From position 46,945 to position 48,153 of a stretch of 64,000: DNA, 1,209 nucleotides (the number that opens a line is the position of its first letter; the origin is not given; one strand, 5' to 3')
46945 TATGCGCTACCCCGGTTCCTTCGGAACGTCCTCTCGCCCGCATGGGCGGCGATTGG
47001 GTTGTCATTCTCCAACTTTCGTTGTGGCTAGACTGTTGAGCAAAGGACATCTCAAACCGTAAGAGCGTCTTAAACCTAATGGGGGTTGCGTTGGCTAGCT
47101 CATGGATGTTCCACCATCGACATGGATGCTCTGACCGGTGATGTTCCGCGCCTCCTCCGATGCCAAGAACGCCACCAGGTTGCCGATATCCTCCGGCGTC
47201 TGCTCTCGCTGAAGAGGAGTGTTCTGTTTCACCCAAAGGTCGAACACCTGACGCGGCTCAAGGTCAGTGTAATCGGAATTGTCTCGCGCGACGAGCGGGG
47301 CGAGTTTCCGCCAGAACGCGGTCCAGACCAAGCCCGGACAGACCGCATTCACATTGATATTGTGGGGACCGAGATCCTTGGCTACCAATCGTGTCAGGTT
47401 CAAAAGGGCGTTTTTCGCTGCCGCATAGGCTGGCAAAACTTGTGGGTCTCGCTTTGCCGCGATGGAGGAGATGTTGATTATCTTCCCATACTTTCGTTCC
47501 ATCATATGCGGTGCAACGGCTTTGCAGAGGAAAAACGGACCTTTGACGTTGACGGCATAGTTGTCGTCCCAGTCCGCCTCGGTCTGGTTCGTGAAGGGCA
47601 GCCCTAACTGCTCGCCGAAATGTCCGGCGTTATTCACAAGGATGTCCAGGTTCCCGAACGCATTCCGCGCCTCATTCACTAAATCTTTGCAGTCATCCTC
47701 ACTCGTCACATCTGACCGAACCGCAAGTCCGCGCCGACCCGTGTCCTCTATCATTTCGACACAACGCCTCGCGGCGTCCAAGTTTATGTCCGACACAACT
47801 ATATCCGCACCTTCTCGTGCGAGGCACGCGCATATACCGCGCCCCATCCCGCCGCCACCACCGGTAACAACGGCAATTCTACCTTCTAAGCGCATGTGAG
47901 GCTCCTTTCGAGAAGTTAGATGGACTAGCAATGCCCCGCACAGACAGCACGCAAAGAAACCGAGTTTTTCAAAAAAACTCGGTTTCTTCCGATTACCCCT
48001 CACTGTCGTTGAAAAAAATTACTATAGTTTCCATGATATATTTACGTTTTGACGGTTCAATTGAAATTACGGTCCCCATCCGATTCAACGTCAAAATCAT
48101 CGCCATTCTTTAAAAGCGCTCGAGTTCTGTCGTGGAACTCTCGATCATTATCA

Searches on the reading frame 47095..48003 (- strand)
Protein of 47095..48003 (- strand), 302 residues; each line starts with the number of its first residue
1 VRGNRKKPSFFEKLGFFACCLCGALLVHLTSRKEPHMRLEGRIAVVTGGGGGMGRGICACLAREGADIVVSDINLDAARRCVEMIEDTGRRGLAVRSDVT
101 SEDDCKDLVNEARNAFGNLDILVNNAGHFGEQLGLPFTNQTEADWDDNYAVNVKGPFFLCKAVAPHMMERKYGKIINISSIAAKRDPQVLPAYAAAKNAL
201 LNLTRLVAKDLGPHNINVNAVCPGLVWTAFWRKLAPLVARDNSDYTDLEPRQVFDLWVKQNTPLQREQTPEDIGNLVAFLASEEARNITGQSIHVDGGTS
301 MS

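Call 67: search_protein_families(library=pfam, max_evalue=0.001, proteins=[window:47095-48003:-])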
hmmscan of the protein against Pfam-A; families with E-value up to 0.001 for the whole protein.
window:47095-48003:- (302 aa): 4 families
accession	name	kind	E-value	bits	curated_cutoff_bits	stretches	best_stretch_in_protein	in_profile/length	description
PF13561.12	adh_short_C2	-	9.8e-63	212.3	27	1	52-299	7-235/236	Enoyl-(Acyl carrier protein) reductase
PF00106.31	adh_short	-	2.7e-56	190.6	26.6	1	43-234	2-190/195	short chain dehydrogenase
PF08659.16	KR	-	1.1e-12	48.6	22.6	1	45-200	4-156/180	KR domain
PF02737.24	3HCDH_N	-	3e-05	24.4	22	1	44-91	3-48/180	3-hydroxyacyl-CoA dehydrogenase, NAD binding domain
